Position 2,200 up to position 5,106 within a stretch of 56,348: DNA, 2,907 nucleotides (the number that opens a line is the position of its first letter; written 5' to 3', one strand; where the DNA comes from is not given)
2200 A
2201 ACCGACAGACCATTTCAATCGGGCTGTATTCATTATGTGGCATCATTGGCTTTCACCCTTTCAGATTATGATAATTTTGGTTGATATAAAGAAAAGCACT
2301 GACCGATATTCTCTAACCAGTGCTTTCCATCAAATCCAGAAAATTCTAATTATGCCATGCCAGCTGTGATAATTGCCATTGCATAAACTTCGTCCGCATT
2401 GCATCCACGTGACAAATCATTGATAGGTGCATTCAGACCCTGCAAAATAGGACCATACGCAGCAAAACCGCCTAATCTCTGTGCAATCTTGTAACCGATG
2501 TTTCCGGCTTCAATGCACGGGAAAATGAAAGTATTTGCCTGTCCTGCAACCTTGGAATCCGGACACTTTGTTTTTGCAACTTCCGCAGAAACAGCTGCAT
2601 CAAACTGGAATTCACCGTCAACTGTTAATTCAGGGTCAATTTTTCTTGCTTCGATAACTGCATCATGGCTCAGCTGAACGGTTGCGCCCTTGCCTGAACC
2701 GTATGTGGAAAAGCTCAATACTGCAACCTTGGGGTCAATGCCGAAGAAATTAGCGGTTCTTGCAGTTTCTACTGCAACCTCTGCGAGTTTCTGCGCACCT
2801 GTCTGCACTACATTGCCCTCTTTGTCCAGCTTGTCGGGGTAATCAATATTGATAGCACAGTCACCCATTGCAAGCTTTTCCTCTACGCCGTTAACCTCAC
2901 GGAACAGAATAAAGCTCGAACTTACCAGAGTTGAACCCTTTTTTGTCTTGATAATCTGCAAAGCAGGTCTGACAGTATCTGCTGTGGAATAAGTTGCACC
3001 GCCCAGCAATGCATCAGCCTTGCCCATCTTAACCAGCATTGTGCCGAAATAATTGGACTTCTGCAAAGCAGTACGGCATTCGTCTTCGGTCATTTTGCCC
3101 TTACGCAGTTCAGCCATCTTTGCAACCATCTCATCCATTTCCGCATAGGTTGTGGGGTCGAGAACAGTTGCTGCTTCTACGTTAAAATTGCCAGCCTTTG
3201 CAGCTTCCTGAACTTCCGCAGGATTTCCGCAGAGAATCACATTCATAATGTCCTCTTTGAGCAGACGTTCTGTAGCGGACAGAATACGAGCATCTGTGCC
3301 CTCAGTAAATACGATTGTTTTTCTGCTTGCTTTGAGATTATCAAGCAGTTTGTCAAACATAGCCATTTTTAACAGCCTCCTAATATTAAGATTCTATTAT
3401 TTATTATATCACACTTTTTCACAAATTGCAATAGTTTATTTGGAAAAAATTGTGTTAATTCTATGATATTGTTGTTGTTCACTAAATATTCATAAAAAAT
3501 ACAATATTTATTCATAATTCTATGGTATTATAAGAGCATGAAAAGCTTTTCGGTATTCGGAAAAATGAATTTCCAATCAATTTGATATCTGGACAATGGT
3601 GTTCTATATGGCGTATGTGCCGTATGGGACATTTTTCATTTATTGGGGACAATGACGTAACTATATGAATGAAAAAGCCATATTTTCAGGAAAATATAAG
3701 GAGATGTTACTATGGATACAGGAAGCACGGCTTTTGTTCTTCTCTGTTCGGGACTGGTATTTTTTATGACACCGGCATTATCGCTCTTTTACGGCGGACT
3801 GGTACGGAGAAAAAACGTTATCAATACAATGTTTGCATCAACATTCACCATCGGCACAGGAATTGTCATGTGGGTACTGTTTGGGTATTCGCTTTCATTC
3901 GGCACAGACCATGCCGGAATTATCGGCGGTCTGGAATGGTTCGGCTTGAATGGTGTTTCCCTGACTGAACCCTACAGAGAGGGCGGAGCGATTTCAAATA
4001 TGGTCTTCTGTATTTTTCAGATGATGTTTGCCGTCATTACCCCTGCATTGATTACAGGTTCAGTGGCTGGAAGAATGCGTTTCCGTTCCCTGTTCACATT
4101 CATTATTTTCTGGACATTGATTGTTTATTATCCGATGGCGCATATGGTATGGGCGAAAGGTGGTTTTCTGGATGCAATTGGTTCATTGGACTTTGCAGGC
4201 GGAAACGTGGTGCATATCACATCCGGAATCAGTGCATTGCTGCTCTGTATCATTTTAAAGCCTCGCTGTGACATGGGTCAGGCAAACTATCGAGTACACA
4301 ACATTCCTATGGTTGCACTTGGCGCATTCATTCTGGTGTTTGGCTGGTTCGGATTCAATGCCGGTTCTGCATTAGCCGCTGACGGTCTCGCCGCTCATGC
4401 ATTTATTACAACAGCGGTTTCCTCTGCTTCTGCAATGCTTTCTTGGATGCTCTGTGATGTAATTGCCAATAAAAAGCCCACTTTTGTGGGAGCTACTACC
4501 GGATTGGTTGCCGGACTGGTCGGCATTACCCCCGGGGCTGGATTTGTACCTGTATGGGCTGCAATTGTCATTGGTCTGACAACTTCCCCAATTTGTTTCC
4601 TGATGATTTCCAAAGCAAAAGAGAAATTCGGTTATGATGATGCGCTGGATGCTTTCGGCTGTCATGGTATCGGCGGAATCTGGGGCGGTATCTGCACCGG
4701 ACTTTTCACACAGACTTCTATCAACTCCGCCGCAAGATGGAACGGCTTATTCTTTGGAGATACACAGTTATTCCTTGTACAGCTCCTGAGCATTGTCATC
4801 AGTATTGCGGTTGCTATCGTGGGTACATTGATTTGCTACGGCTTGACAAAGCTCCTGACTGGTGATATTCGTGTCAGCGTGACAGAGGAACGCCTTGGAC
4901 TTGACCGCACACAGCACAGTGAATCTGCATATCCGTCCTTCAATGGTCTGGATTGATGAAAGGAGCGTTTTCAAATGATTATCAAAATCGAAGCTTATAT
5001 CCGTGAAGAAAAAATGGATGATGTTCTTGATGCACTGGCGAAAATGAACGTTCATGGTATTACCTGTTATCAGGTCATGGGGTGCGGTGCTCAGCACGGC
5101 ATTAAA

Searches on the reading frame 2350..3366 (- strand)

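Call 12: search_protein_families(library=pfam, proteins=[window:2350-3366:-], max_evalue=0.001)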
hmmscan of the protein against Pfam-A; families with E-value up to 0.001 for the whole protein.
window:2350-3366:- (338 aa): 1 family
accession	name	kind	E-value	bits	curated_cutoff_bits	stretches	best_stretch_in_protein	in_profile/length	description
PF01515.24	PTA_PTB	-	3e-103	346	24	1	4-335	3-319/319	Phosphate acetyl/butaryl transferase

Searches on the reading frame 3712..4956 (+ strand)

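Call 12: search_protein_families(library=pfam, proteins=[window:3712-4956:+], max_evalue=0.001)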
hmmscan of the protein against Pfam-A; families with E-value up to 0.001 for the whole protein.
window:3712-4956:+ (414 aa): 1 family
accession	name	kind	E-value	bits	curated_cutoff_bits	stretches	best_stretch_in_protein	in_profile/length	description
PF00909.26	Ammonium_transp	-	3.4e-117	392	23.2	1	7-407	1-399/399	Ammonium Transporter Family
